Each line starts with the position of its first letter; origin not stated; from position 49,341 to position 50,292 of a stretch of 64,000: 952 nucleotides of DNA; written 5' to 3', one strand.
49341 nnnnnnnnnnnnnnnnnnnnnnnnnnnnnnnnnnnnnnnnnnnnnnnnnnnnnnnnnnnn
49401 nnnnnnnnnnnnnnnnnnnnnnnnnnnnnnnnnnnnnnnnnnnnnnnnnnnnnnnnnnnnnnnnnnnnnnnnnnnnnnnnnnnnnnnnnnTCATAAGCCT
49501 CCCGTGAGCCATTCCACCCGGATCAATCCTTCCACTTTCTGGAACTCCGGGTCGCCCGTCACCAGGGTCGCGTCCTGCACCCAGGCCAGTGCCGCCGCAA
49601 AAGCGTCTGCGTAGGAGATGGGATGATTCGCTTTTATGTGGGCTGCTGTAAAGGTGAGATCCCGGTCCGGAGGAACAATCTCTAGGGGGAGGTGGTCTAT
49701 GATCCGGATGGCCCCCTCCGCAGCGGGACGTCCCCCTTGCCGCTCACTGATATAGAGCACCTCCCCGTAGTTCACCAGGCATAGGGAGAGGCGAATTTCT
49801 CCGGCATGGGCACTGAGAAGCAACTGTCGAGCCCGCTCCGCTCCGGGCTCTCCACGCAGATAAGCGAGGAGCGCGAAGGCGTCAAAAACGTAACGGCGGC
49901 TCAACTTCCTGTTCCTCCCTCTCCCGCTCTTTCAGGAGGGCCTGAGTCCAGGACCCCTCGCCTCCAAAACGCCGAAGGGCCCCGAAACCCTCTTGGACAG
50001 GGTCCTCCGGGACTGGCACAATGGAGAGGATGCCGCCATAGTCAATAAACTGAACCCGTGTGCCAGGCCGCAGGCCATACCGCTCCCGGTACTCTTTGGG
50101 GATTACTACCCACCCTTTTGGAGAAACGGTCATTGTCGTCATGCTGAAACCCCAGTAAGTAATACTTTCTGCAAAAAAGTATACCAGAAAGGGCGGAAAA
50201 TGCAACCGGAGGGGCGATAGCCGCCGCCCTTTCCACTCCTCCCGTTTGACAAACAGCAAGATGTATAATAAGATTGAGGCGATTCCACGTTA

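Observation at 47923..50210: vapBC toxin-antitoxin module translationally coupled to nadB (L-aspartate oxidase)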

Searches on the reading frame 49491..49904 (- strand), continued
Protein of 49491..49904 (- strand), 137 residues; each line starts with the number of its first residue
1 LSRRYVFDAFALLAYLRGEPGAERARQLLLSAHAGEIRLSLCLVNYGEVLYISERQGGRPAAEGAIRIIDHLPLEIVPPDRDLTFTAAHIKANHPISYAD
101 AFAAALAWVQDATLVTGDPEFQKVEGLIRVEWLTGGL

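Call 18: find_encoding_contigs(protein=P0060, flank=5000, max_places=2)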
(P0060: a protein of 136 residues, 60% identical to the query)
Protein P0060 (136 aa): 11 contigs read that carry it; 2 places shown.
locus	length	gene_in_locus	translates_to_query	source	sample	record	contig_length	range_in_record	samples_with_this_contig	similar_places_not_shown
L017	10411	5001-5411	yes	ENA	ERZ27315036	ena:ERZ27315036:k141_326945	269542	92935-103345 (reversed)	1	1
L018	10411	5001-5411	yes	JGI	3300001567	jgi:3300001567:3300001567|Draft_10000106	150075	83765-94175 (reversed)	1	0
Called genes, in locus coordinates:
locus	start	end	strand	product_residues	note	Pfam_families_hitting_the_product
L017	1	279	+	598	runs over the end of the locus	PF00496:SBP_bac_5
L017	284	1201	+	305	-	PF19300:BPD_transp_1_N, PF00528:BPD_transp_1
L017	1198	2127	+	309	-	PF12911:OppC_N, PF00528:BPD_transp_1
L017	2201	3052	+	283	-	PF04909:Amidohydro_2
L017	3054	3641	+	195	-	PF02834:LigT_PEase, PF13563:2_5_RNA_ligase2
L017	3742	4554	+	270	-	PF02616:SMC_ScpA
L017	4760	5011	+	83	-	PF04014:MazE_antitoxin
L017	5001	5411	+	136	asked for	PF01850:PIN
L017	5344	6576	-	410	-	PF13439:Glyco_transf_4, PF13579:Glyco_trans_4_4, PF00534:Glycos_transf_1, PF13692:Glyco_trans_1_4, PF13524:Glyco_trans_1_2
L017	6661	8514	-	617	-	PF13522:GATase_6, PF13537:GATase_7, PF01380:SIS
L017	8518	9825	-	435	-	PF17820:PDZ_6, PF19238:Radical_SAM_2, PF04459:DUF512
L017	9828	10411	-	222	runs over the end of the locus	PF01553:Acyltransferase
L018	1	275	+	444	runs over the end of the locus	PF00496:SBP_bac_5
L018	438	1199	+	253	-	-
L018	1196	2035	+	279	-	-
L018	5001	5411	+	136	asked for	PF01850:PIN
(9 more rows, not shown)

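Call 45: search_solved_structures(query=window:49491-49904:-, max_evalue=0.01)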
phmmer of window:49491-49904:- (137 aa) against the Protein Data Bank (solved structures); distinct sequences matched with E-value up to 0.01: 0.
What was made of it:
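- Tried and rejected: Nothing found (call 45).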

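Call 48: search_solved_structures(query=A4, max_evalue=0.01)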
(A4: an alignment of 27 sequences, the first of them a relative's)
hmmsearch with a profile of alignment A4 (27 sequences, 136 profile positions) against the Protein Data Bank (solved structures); distinct sequences matched with E-value up to 0.01: 1.
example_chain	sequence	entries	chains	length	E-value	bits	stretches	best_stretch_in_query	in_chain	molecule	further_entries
4xgq_A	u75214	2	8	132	0.00049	23.1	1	5-123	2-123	Ribonuclease VapC30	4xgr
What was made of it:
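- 49491..49904 (-): vapC, PIN-domain toxin, 137 aa, TTG start, with acidic residues D8, E48, D100 and D118. The closest solved relative is M. tuberculosis VapC30 (call 48).
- Closest known: VapBC type II toxin-antitoxin modules. Different: There is only a remote sequence match to any solved VapC (profile E = 5e-4, call 48; single-sequence search found nothing, call 45).
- Tried and rejected: Only a profile reached VapC30 (call 48).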

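Call 49: search_protein_families(library=padloc, proteins=[window:49491-49904:-], max_evalue=0.01)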
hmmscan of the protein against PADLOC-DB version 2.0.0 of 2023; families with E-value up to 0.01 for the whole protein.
window:49491-49904:- (137 aa): 0 families
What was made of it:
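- Tried and rejected: No hit (call 49).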

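Call 56: find_encoding_contigs(protein=P0034, flank=4000, max_places=2)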
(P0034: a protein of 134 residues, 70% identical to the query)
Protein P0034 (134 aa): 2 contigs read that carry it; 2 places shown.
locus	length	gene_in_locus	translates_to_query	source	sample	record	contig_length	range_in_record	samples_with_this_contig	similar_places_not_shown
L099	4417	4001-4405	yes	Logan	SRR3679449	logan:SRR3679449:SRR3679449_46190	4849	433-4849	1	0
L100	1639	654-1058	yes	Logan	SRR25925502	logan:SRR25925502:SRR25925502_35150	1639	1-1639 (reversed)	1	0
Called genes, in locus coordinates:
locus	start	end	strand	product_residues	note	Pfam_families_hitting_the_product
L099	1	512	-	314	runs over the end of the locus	?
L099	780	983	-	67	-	-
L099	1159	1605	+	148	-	PF01934:HepT-like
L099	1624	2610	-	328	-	PF04041:Glyco_hydro_130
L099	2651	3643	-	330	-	PF04041:Glyco_hydro_130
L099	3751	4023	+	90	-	PF04014:MazE_antitoxin (weak)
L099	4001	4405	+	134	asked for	PF01850:PIN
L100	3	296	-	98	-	?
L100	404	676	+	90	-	PF04014:MazE_antitoxin (weak)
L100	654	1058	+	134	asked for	PF01850:PIN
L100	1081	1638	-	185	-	?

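Call 57: find_encoding_contigs(protein=P0035, flank=4000, max_places=2)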
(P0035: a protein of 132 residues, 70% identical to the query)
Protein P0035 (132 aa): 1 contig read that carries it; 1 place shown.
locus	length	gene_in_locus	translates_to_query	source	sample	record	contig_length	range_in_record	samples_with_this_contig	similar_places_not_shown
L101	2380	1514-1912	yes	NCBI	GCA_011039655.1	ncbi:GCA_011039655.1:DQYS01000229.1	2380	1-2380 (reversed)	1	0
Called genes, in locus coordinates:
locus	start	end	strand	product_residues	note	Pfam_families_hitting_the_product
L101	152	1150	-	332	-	PF04041:Glyco_hydro_130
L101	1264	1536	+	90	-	PF04014:MazE_antitoxin (weak)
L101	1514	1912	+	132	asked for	PF01850:PIN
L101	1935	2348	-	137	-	-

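Call 59: find_encoding_contigs(protein=P0003, flank=3000, max_places=3)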
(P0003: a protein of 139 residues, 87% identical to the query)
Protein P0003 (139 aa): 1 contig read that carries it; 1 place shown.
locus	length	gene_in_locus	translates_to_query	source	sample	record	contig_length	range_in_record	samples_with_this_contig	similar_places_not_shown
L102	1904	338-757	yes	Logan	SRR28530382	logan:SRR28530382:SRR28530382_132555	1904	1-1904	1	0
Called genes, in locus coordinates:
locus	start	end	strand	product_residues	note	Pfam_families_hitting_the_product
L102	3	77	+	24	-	?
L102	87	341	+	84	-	PF04014:MazE_antitoxin (weak)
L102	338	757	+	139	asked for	PF01850:PIN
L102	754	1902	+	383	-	?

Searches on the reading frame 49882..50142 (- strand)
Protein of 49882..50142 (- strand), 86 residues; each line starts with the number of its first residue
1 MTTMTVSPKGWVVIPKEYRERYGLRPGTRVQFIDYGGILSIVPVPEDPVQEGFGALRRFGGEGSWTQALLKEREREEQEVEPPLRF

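Call 3: search_protein_families(library=pfam, proteins=[window:49882-50142:-], max_evalue=0.01)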
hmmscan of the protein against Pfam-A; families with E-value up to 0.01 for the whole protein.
window:49882-50142:- (86 aa): 1 family
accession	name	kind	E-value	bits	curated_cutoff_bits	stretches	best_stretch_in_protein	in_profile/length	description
PF04014.23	MazE_antitoxin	-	3.3e-06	27.4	24.7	1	5-38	3-38/48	Antidote-toxin recognition MazE, bacterial antitoxin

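Call 4: search_protein_families(library=ncbifam, proteins=[window:49882-50142:-], max_evalue=0.01)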
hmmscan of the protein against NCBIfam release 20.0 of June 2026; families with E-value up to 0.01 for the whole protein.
window:49882-50142:- (86 aa): 3 families
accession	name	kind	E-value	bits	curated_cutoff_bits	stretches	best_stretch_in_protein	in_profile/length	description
TIGR01439.1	lp_hng_hel_AbrB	domain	5.8e-11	41.9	28.3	1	4-44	2-43/44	transcriptional regulator, AbrB family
NF040962.1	near_HgcAB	equivalog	8.4e-05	22.3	70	1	4-33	8-37/70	HgcAB-associated protein HgcC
NF050106.1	TA_MazE_antitoxin_Deino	equivalog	0.009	16.2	65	0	10-48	1-40/65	type II toxin-antitoxin system MazE family antitoxin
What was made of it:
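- On VapBC type II toxin-antitoxin: AbrB/SpoVT domain above the curated cutoffs (calls 3, 4).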

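Call 49: search_protein_families(library=padloc, proteins=[window:49882-50142:-], max_evalue=0.01)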
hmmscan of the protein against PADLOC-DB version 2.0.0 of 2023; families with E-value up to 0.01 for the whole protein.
window:49882-50142:- (86 aa): 0 families
